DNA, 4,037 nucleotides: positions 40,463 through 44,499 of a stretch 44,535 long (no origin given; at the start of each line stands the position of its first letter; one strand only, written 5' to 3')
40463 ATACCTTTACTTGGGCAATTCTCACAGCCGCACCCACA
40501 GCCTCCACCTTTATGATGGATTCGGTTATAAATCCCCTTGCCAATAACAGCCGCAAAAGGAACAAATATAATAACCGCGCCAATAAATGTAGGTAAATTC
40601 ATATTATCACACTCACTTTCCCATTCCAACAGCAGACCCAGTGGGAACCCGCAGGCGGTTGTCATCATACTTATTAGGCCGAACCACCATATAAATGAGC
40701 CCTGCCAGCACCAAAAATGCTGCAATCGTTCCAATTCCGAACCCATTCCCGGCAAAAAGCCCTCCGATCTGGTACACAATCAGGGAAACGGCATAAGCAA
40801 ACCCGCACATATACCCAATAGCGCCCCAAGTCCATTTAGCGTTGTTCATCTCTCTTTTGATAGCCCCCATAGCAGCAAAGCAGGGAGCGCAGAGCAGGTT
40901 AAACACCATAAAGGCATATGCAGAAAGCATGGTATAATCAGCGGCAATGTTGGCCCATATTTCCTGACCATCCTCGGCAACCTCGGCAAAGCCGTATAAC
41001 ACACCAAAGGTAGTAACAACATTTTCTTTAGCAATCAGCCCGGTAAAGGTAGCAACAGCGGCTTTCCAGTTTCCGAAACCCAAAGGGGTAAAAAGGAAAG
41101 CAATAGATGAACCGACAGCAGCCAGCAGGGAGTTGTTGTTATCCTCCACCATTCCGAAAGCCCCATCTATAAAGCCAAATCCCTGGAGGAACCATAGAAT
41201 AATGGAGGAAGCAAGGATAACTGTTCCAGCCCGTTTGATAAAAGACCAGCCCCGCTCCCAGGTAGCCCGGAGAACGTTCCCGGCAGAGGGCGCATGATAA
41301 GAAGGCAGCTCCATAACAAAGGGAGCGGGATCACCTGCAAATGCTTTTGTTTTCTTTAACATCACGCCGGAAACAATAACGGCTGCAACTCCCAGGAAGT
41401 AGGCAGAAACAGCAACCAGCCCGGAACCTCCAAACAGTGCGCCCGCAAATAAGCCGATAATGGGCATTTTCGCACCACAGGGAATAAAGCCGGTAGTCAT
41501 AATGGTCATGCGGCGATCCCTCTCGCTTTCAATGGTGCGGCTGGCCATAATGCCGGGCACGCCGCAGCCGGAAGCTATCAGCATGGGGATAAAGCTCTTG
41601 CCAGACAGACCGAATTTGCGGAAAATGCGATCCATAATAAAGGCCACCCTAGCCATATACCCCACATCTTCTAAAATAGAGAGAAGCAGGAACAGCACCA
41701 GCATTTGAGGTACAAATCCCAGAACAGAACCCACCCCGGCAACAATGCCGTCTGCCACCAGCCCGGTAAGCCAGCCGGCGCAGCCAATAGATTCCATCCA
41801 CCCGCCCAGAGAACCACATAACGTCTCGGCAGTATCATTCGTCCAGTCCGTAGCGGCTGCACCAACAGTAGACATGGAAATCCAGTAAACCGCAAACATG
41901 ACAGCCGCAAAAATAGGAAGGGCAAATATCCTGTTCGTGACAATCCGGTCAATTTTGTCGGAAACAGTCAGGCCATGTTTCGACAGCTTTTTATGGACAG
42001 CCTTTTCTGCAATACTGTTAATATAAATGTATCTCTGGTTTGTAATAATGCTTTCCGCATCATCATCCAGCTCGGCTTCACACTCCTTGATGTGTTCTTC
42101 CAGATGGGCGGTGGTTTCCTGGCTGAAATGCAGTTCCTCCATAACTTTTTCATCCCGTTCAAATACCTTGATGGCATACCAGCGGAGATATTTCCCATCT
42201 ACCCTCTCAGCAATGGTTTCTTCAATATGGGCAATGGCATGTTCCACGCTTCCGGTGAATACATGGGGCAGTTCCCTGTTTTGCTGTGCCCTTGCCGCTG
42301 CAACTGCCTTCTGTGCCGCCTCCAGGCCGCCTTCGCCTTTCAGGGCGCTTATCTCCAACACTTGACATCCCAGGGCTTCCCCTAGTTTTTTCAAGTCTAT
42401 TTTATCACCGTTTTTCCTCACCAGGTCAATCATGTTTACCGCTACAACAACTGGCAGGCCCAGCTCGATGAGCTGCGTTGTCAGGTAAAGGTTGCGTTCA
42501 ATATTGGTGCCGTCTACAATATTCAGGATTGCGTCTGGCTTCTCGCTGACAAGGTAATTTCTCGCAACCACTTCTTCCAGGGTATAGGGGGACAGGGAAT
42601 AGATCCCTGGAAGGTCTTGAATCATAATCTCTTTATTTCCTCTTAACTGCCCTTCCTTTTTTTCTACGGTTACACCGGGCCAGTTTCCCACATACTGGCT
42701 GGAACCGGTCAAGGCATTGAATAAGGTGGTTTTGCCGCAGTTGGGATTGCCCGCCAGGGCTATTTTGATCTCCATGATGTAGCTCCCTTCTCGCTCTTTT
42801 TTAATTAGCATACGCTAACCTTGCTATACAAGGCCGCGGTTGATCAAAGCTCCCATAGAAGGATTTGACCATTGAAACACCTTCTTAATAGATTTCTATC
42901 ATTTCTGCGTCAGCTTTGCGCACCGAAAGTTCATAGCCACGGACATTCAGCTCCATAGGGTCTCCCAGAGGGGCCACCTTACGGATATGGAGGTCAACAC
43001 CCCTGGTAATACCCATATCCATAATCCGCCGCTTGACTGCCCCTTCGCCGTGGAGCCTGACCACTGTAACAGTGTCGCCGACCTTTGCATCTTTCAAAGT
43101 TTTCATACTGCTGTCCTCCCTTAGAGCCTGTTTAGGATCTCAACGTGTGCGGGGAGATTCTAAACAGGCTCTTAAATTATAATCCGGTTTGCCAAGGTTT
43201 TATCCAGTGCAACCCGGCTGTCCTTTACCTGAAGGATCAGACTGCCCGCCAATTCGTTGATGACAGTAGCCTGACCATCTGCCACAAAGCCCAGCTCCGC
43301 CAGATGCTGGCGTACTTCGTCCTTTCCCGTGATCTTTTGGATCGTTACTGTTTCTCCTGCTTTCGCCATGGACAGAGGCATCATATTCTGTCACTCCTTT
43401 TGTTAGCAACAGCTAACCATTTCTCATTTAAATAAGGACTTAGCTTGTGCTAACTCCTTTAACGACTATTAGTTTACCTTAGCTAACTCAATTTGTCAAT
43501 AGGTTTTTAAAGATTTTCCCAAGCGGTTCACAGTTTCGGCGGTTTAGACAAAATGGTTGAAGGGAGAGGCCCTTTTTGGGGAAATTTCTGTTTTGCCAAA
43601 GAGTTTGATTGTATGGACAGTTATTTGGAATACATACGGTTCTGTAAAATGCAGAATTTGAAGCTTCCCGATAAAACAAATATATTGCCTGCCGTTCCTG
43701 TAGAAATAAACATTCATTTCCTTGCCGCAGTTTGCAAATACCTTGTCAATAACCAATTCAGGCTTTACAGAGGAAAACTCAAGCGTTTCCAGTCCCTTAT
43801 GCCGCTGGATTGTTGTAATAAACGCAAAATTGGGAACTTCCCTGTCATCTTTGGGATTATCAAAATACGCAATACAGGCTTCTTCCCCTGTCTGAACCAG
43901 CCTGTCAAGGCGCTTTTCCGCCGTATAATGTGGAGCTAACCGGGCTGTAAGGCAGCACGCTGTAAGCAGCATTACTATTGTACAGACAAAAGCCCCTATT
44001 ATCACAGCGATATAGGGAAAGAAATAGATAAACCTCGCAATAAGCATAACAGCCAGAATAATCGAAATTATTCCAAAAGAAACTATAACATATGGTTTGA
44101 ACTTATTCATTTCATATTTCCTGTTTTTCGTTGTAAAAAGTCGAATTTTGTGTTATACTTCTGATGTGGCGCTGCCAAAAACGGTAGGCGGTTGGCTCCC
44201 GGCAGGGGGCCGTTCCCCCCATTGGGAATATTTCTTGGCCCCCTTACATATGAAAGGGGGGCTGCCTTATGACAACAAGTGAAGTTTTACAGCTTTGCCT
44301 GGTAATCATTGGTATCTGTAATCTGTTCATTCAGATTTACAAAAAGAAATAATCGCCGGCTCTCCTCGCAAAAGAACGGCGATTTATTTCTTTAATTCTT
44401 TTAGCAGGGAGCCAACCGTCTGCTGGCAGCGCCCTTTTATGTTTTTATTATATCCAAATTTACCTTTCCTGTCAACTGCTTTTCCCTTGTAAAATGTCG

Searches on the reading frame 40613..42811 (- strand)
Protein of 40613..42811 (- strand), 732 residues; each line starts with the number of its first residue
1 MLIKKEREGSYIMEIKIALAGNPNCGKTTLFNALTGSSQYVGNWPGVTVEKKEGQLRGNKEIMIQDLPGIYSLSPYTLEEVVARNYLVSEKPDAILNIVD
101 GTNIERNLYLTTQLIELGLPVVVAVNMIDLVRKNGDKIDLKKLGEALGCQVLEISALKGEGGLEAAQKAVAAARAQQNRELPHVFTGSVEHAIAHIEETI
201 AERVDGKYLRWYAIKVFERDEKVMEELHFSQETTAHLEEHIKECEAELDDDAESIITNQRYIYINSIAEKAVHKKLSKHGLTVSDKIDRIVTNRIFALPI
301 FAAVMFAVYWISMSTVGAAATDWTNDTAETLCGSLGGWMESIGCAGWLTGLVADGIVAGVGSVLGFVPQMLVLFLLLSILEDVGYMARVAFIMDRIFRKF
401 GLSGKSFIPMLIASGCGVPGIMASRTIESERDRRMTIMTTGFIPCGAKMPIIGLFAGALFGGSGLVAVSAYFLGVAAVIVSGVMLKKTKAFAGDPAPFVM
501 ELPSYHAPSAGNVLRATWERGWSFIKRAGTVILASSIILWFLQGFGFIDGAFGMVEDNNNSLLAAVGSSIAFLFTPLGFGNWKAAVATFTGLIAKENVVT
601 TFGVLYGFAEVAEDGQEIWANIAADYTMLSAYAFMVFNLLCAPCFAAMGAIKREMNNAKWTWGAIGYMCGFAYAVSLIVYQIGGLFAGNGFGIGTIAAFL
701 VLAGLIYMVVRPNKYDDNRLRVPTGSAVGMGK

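Call 10: search_protein_families(library=pfam, proteins=[window:40613-42811:-], max_evalue=0.01)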
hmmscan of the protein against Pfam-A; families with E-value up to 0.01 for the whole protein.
window:40613-42811:- (732 aa): 6 families
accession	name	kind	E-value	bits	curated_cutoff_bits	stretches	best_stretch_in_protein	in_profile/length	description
PF02421.24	FeoB_N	-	1.3e-65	220.1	27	1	16-162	2-149/156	Ferrous iron transport protein B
PF07670.19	Gate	-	6e-35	120.3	29.6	2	364-458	2-103/104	Nucleoside recognition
PF17910.6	FeoB_Cyto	-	1.7e-23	83.3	23.4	1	188-273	4-90/90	FeoB cytosolic helical domain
PF07664.17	FeoB_C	-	6.4e-20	71.1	26.6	1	468-520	2-54/54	Ferrous iron transport protein B C terminus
PF01926.29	MMR_HSR1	-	8.2e-20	71.5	21.9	1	16-126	1-112/113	50S ribosome-binding GTPase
PF09439.16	SRPRB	-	0.00059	19.7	25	1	16-113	5-94/178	Signal recognition particle receptor beta subunit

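Call 63: find_encoding_contigs(protein=window:40613-42811:-, flank=3000, max_places=4)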
Protein window:40613-42811:- (732 aa): no gene with exactly this product is on record in the collection.

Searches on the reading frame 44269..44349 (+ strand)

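Call 7: search_protein_families(library=pfam, proteins=[window:44269-44349:+], max_evalue=10)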
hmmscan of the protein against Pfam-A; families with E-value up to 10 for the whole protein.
seq(27 aa): 1 family
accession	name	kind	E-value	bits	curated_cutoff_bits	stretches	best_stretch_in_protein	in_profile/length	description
PF18169.6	SLATT_6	-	0.039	14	27.1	1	4-26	57-79/176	SMODS and SLOG-associating 2TM effector domain 6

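Call 8: search_protein_families(library=ncbifam, proteins=[window:44269-44349:+], max_evalue=10)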
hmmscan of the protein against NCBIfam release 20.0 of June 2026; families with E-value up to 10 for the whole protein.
seq(27 aa): 1 family
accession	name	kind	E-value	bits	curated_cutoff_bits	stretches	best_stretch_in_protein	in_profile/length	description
NF033630.1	SLATT_6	subfamily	0.032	13.9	100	1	3-27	57-81/180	SLATT domain-containing protein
